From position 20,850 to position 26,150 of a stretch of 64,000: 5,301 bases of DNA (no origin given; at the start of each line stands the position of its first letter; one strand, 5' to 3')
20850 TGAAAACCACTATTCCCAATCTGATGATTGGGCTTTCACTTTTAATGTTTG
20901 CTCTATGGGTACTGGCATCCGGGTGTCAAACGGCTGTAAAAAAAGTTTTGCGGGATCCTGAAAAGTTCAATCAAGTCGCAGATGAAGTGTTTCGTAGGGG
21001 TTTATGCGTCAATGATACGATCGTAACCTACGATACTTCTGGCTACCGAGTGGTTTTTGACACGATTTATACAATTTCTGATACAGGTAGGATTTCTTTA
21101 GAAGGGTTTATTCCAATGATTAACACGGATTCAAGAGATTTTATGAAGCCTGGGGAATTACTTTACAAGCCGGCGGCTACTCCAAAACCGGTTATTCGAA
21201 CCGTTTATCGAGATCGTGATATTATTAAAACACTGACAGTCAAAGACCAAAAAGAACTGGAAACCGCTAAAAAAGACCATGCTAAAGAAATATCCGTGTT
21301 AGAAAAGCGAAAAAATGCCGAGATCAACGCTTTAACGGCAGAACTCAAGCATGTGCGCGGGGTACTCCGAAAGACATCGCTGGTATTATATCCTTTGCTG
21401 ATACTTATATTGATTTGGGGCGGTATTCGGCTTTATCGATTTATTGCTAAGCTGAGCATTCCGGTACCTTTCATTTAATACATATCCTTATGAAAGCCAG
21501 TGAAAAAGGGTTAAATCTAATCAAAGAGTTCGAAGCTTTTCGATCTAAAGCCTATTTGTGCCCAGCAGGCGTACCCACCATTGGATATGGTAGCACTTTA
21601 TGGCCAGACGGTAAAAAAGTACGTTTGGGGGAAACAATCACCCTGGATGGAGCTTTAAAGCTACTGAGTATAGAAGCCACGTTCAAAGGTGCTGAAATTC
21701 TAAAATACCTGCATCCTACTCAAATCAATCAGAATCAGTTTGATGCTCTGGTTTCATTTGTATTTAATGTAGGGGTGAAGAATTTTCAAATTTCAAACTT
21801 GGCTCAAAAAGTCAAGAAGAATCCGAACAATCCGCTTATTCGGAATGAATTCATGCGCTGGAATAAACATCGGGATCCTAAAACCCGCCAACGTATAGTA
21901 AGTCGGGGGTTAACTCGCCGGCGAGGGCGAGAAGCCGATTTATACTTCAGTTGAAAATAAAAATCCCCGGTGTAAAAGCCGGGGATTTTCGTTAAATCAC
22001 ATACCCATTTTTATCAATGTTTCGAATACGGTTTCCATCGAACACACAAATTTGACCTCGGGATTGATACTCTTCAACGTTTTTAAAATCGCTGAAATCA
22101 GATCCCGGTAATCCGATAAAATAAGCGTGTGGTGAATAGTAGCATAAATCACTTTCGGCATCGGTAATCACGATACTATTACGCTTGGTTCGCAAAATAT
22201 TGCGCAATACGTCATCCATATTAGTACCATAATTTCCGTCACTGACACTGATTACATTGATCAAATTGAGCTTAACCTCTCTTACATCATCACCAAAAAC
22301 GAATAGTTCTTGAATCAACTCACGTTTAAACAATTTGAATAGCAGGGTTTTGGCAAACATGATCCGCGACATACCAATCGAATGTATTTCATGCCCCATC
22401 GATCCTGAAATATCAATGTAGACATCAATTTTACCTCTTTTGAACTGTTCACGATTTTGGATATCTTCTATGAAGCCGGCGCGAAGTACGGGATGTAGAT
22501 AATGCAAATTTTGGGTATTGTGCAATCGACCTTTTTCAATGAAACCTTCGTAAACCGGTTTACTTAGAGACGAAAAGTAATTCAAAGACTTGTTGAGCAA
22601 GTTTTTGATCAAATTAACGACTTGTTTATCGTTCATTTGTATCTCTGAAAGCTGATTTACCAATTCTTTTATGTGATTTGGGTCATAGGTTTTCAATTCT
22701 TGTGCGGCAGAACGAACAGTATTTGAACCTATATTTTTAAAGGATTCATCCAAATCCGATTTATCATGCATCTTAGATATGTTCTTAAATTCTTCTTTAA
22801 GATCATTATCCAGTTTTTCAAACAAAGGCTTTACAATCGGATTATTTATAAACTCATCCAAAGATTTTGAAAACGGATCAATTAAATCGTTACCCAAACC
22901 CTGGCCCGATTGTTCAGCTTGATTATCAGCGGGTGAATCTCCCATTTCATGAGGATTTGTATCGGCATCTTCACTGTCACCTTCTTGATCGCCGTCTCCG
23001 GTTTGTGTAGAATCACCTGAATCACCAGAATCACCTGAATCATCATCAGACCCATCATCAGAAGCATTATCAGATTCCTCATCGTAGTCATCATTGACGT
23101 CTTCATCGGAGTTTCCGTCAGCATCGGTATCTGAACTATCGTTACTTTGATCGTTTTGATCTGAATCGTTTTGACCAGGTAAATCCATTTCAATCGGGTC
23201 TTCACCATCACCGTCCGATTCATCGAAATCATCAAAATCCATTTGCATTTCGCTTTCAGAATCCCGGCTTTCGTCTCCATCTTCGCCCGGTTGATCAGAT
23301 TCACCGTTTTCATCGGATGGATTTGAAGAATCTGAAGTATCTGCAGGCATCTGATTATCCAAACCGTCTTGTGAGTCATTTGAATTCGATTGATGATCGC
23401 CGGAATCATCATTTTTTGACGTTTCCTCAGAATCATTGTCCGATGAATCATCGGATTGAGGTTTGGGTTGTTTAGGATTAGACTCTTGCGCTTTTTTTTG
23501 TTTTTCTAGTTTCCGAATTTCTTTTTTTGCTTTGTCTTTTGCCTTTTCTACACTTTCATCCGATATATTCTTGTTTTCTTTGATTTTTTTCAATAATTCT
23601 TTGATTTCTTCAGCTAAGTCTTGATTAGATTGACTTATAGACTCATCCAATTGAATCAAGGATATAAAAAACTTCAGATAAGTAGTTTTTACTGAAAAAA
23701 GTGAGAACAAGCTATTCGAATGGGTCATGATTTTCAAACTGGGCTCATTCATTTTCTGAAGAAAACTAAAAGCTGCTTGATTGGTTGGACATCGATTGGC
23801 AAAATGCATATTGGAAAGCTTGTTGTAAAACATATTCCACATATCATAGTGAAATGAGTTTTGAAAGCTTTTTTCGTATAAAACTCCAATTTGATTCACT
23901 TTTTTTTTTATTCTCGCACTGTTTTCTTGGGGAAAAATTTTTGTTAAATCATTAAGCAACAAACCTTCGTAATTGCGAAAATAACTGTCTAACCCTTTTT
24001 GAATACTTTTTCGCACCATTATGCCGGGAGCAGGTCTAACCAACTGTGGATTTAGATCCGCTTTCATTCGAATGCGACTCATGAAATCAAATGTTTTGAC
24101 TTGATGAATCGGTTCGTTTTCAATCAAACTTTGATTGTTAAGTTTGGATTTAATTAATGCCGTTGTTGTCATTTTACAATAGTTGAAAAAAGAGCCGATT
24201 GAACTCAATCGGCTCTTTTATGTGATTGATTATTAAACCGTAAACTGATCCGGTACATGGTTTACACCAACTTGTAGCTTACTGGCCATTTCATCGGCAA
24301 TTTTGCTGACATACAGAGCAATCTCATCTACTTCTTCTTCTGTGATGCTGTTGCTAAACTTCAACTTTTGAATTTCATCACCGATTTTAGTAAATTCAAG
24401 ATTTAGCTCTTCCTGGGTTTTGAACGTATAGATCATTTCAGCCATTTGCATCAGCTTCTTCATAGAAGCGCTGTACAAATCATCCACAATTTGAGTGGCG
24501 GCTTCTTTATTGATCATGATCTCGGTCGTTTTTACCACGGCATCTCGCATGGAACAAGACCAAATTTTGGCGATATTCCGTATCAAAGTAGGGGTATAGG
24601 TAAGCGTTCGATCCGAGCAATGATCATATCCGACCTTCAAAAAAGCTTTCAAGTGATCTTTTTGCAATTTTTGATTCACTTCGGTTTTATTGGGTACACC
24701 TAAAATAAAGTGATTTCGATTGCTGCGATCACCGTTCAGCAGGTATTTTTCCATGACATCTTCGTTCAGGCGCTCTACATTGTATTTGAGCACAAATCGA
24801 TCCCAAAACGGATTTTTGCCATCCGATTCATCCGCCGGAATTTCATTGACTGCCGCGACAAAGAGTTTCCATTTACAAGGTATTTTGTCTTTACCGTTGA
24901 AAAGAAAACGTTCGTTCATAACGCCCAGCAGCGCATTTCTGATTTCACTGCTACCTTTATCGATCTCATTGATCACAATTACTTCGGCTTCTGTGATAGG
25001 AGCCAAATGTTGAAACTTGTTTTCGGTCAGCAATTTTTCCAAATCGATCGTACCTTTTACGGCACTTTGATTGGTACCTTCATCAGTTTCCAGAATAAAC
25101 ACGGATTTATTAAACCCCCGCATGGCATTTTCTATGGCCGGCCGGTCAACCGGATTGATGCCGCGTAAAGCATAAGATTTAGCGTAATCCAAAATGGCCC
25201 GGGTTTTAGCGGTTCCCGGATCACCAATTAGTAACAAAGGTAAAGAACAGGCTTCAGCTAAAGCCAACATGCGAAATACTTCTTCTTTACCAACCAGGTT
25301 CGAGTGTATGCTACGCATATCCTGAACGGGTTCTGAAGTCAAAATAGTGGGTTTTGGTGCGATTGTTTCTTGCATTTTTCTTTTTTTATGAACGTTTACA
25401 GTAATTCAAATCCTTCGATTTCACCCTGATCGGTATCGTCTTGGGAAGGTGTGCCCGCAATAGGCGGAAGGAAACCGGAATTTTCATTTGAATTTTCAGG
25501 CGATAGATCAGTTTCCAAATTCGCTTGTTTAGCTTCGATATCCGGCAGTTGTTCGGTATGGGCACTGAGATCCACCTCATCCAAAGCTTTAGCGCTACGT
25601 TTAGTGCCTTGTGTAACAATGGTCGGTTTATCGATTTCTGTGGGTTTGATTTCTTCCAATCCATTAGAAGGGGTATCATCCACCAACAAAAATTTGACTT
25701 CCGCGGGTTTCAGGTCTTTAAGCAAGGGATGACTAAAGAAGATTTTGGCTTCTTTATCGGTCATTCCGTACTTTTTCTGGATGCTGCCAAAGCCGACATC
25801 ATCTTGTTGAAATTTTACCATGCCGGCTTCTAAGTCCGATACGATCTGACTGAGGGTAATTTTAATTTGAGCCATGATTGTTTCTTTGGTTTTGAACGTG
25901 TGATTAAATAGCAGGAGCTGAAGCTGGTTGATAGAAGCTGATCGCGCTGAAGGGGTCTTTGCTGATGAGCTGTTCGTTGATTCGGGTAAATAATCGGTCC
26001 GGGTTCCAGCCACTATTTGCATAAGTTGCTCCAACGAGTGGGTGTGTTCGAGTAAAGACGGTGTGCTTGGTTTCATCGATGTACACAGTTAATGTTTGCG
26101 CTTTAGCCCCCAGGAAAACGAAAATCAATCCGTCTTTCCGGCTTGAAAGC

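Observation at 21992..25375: CobS/MoxR-like AAA+ ATPase paired with a CobT-like vWA protein carrying an about 200-residue poly-acidic tract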

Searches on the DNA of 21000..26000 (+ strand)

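Call 7: search_dna_similar(query=window:21000-26000:+, collection=phages, mode=near, max_rows=15)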
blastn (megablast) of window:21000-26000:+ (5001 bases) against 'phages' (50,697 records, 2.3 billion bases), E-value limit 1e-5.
No match.

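Call 107: search_rna_families(source=window, start=21500, end=26000, threshold=evalue, max_evalue=1)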
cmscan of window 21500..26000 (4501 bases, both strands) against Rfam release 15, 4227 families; matches with E-value up to 1: 4.
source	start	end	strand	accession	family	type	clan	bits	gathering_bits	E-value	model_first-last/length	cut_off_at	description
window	21924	21988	-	RF01770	rimP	Cis-reg; leader;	-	28.6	47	0.11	34-96/102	no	Gammaprotebacteria rimP leader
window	21941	22021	-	RF02621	BSnc120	Gene; sRNA;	-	23.5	114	0.051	1-88/88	no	Brucella sRNA 120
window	22992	23099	-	RF00067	SNORD15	Gene; snRNA; snoRNA; CD-box;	CL00045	19.8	75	0.34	1-146/146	no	Small nucleolar RNA SNORD15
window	23013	23050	-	RF00282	SNORD48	Gene; snRNA; snoRNA; CD-box;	-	18.7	36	0.56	1-63/63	no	Small nucleolar RNA SNORD48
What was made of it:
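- Tried and rejected: Rfam finds no known RNA family at the hairpins (call 107).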

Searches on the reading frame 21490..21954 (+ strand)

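Call 11: search_protein_families(library=phrogs, proteins=[window:21490-21954:+], max_evalue=0.001)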
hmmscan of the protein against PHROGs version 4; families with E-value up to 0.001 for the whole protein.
window:21490-21954:+ (154 aa): 6 families
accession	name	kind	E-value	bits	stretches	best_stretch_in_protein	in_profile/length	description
phrog_7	-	lysis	2.5e-42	146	1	1-152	552-695/873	endolysin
phrog_33083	-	lysis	4.7e-19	69.4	1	1-131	1-125/456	endolysin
phrog_10457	-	lysis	3.3e-14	53.9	1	69-154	18-95/95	endolysin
phrog_28234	-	lysis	2.4e-10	41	1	22-152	92-219/372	endolysin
phrog_7910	-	lysis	2.8e-08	35.2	1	69-149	16-88/96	endolysin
phrog_3617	-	unknown function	8.2e-05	22.9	1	7-152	250-403/405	-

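Call 12: search_protein_families(library=pfam, proteins=[window:21490-21954:+], max_evalue=0.001)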
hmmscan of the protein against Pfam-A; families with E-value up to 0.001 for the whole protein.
window:21490-21954:+ (154 aa): 1 family
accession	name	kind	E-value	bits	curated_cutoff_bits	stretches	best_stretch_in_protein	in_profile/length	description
PF00959.24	Phage_lysozyme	-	1.5e-32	113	22.3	1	12-148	1-125/125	Phage lysozyme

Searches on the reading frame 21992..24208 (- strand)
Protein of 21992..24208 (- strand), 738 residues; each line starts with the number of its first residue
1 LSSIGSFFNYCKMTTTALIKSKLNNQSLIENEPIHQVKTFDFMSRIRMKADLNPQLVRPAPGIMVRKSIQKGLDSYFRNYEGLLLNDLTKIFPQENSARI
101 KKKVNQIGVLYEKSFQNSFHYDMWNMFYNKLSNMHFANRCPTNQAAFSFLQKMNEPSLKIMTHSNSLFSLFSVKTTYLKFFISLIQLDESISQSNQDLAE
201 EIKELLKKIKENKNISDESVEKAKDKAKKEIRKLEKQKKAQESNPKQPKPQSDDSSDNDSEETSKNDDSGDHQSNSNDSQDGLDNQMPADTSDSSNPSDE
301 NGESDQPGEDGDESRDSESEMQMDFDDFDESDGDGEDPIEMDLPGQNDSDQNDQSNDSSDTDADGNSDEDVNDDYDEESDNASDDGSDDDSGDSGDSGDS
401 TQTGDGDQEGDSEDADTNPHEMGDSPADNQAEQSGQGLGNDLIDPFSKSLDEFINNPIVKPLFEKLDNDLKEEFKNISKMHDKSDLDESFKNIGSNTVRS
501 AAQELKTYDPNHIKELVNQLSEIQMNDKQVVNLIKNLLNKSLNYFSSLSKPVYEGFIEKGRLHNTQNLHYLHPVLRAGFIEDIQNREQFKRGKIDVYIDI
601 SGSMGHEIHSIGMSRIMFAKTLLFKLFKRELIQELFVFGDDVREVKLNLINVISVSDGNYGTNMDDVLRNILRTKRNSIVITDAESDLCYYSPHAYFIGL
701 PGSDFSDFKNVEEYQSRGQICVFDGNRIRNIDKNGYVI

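Call 3: search_protein_families(library=pfam, proteins=[window:21992-24208:-], max_evalue=1)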
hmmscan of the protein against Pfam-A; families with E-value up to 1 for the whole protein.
window:21992-24208:- (738 aa): 3 families
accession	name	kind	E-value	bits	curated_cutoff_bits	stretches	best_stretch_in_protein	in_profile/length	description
PF00508.23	PPV_E2_N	-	0.0025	17.6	27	1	85-134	94-144/200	E2 (early) protein, N terminal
PF08679.17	DsrD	-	0.015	16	24.2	0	85-107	21-43/65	Dissimilatory sulfite reductase D (DsrD)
PF05400.18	FliT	-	0.13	13.5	29.5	1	189-242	31-83/85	Flagellar protein FliT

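Call 4: search_protein_families(library=phrogs, proteins=[window:21992-24208:-], max_evalue=0.01)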
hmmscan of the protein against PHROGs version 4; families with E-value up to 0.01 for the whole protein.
window:21992-24208:- (738 aa): 2 families
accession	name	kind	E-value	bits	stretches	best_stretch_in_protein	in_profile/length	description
phrog_10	-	head and packaging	0.0017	18.4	1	184-281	265-334/752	major head protein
phrog_850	-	DNA, RNA and nucleotide metabolism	0.002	18.1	1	575-688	266-396/476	RNA-binding protein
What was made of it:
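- Tried and rejected: Weak Pfam hits of the partner (PPV_E2_N, DsrD, FliT) and the PHROG 'major head protein' hit are below threshold or fall on low-complexity sequence; I rejected them (calls 3, 4).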

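Call 5: search_protein_families(library=ncbifam, proteins=[window:21992-24208:-], max_evalue=1)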
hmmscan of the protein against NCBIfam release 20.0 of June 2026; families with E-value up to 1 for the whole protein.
window:21992-24208:- (738 aa): 2 families
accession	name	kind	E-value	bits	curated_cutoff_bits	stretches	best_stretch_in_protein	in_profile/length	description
NF033609.2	MSCRAMM_ClfA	exception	0.32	8.6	1150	1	252-430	670-861/934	MSCRAMM family adhesin clumping factor ClfA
NF046048.1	NlpC_P60_DIP1281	equivalog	0.77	8.5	517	0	192-419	205-428/587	DIP1281 family NlpC/P60 protein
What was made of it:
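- On CobS/CobT aerobic cobaltochelatase: Pfam and NCBIfam scans at E <= 1 list no CobS family (calls 3, 5).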

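Call 6: search_protein_families(library=padloc, proteins=[window:21992-24208:-], max_evalue=1)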
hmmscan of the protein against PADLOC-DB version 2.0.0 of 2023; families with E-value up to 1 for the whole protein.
window:21992-24208:- (738 aa): 1 family
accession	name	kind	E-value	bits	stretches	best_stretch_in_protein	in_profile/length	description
PDLC05052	PDC-S61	-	0.0078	13.9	1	476-559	75-158/253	-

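Call 16: find_homologous_proteins(query=window:21992-24172:-, max_evalue=0.001)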
Query window:21992-24172:- (726 aa): 4 proteins with E <= 0.001 among 8000 candidates.
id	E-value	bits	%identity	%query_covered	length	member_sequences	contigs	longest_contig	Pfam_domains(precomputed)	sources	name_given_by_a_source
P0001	0.0e+0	1528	100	96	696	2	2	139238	-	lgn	-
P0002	9.3e-22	96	30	36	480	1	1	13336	-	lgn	-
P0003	2.1e-20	91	30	31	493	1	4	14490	-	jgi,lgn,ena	jgi:hypothetical protein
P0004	1.6e-19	88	30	36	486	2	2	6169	-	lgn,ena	-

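Call 19: find_encoding_contigs(protein=P0002, flank=8000, max_places=3)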
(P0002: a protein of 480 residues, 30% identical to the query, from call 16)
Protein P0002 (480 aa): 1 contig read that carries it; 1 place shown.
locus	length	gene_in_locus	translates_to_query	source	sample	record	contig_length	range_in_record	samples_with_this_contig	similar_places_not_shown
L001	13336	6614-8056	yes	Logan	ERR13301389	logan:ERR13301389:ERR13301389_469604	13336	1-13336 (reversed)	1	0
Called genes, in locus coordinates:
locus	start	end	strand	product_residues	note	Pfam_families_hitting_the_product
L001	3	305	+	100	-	?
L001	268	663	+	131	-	-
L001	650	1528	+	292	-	-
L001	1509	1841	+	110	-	-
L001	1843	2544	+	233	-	PF13479:AAA_24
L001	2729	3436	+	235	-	-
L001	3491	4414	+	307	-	-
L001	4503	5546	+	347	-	-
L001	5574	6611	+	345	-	PF20030:bpMoxR, PF07724:AAA_2 (faint), PF07728:AAA_5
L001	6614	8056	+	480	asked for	-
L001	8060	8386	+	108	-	-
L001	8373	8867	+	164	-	-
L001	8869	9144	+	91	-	-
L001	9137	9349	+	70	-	-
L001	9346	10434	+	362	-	PF12684:DUF3799 (weak)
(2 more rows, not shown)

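Call 20: find_encoding_contigs(protein=P0003, flank=8000, max_places=4)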
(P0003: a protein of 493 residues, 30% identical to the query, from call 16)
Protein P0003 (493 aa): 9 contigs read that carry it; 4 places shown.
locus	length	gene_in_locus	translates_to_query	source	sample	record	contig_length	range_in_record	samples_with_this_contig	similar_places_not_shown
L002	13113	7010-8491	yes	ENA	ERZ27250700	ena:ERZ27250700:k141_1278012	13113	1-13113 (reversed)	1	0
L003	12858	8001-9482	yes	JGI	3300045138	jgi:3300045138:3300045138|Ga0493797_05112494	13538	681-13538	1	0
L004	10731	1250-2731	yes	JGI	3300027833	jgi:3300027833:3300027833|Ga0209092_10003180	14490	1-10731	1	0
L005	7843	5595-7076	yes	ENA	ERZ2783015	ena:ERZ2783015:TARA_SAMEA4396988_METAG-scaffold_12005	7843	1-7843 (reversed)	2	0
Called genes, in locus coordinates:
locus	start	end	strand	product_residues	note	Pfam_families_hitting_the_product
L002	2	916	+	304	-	?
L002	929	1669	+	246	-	PF21448:DNMK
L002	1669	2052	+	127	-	-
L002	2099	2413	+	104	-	-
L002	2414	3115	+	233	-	PF13479:AAA_24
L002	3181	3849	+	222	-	-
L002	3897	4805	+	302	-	-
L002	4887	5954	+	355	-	-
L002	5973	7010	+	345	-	PF20030:bpMoxR, PF07724:AAA_2 (weak), PF07728:AAA_5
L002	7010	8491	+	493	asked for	-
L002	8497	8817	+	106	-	-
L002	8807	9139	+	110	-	-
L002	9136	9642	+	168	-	-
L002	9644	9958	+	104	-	-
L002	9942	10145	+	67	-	-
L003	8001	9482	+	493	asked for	-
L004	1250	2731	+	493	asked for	-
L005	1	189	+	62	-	?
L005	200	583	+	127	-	-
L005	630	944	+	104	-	-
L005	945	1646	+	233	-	PF13479:AAA_24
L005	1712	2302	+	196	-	-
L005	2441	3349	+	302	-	-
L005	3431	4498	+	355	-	-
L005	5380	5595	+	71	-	-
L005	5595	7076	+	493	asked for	-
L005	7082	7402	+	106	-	-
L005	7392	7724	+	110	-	-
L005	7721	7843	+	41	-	?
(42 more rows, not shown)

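Call 78: search_protein_families(library=pfam, alignment_id=A6, max_evalue=0.01)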
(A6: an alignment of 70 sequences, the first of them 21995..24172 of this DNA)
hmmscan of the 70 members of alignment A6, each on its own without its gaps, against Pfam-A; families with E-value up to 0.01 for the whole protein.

A. member 1, window:21995-24172:- (726 aa): 1 family
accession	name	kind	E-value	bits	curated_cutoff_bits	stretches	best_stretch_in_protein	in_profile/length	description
PF00508.23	PPV_E2_N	-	0.0025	17.7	27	1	73-122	94-144/200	E2 (early) protein, N terminal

B. families by the number of members that match (of 70 scanned): 15 families
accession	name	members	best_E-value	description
PF22807.2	TrAA12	3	4e-05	TrAA12-like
PF09967.15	DUF2201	1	0.00078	VWA-like domain (DUF2201)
PF04965.19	GPW_gp25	1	0.0012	Baseplate wedge protein gp25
PF00508.23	PPV_E2_N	1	0.0025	E2 (early) protein, N terminal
PF15665.10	FAM184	1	0.0035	Family with sequence similarity 184, A and B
PF03153.18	TFIIA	1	0.0037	Transcription factor IIA, alpha/beta subunit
PF20637.2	ATG5_HBR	1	0.004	Autophagy protein ATG5, alpha-helical bundle region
PF20458.3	DUF6711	1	0.0051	Family of unknown function (DUF6711)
PF10046.14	BLOC1_2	1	0.0056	Biogenesis of lysosome-related organelles complex-1 subunit 2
PF08429.16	PLU-1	1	0.0069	PLU-1-like protein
PF06815.18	RVT_connect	1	0.0072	Reverse transcriptase connection domain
PF18993.5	Rv0078B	1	0.0076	Rv0078B-related antitoxin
PF10437.14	Lip_prot_lig_C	1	0.0084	Bacterial lipoate protein ligase C-terminus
PF07464.16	ApoLp-III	1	0.0084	Apolipophorin-III precursor (apoLp-III)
PF19259.5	Ty3_capsid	1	0.0099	Ty3 transposon capsid-like protein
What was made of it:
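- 23453..24172 (-): N-terminal half (residues 1-240). Residues 1-47 are predicted with very low confidence (pLDDT below 50). They are followed by an all-alpha domain with conserved P47, D110 (invariant in 70 of 70), N131, K147 and T150, ending in a Lys-rich helix (residues 191-240). No Pfam hit (calls 3, 78).
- On vWA / MIDAS domain: Among 70 members there is one weak DUF2201 hit (call 78).
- On MoxR-vWA-beta-propeller ternary conflict system: There are no Pfam repeats or effector domains (calls 3, 78).
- On Jumbo-phage MoxR-vWA pair with N-terminal metallopeptidase (DUF2201 type): No DUF2201_N hit was found (call 78).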

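Call 80: search_protein_families(library=phrogs, alignment_id=A6, max_evalue=0.001)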
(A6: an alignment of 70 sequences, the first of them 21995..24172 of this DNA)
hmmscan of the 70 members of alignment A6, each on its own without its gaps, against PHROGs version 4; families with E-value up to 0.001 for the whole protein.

A. member 1, window:21995-24172:- (726 aa): 0 families

B. families by the number of members that match (of 70 scanned): 11 families
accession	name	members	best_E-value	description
phrog_1314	-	21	3.6e-13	HNH endonuclease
phrog_21755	-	3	6.8e-09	-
phrog_1576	-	2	3.5e-05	-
phrog_815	-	1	2.3e-05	-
phrog_30358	-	1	6.6e-05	-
phrog_850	-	1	0.00014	RNA-binding protein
phrog_459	-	1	0.00033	peptidase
phrog_1620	-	1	0.00047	Hdf-like antirestriction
phrog_16812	-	1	0.00059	-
phrog_3004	-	1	0.00079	virion structural protein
phrog_36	-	1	0.00093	transcriptional regulator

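Call 81: search_dna_similar(query=P0002, collection=phages, mode=protein, max_evalue=0.001, max_rows=20)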
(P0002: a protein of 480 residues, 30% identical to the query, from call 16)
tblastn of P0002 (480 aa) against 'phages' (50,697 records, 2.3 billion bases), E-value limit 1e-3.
No match.

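Call 95: list_cluster_members(proteins=[P0001, P0005])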
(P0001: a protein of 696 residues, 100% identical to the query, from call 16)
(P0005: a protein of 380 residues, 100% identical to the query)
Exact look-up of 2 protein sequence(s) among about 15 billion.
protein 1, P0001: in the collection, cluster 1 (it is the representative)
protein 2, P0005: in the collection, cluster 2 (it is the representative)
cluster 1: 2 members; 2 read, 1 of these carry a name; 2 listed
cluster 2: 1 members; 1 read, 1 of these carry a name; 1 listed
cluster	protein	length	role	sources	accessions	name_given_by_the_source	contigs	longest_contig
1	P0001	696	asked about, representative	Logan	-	-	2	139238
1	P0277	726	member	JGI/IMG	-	hypothetical protein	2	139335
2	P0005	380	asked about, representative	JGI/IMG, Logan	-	MoxR-like ATPase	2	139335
